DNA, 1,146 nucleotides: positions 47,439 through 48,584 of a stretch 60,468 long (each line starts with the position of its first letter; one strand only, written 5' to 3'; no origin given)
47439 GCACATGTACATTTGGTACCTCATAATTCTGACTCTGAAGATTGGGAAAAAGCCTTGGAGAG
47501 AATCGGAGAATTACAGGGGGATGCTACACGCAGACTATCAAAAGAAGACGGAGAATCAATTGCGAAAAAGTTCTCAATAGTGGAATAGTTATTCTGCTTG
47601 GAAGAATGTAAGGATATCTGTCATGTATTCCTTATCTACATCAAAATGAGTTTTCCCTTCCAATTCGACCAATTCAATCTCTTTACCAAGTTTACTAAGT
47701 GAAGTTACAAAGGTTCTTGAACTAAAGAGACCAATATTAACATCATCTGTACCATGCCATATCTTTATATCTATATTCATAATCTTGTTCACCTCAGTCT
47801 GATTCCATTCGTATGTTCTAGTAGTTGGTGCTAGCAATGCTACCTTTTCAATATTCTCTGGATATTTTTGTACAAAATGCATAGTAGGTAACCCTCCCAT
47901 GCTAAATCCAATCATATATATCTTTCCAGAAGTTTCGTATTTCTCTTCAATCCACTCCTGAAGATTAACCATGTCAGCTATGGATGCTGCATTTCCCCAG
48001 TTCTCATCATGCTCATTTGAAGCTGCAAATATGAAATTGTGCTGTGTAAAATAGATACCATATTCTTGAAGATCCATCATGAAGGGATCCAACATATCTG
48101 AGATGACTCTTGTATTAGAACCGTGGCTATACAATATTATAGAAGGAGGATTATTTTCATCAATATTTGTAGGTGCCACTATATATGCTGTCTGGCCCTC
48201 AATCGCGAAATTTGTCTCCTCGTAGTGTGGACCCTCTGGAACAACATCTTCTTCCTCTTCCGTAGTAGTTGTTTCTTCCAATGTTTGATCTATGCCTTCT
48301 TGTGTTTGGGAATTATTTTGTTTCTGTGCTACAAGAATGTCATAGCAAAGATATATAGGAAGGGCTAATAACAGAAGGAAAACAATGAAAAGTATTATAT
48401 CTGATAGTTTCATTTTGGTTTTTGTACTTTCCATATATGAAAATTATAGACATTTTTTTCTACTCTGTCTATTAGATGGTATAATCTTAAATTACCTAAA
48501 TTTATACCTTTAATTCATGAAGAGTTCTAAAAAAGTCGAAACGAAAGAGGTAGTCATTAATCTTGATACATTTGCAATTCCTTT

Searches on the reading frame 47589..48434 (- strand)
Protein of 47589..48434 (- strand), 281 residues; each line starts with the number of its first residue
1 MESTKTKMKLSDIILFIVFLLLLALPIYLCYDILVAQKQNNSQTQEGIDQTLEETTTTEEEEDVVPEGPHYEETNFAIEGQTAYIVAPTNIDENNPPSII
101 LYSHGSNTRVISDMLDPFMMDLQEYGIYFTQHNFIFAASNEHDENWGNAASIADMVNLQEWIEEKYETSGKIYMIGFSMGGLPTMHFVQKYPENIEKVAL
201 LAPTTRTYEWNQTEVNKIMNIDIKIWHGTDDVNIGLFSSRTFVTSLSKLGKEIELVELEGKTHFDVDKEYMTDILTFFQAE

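Call 91: search_protein_families(library=ncbifam, proteins=[window:47589-48434:-], max_evalue=0.00001)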
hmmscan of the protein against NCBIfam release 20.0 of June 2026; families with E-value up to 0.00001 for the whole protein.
window:47589-48434:- (281 aa): 2 families
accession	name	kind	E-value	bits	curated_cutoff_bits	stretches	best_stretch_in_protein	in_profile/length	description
TIGR01392.2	MetX_acetyl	equivalog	3.5e-06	26.3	500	1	143-212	98-170/351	homoserine O-acetyltransferase MetX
NF005757.0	PRK07581.1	subfamily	4e-06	25.9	332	1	148-217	101-171/339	hypothetical protein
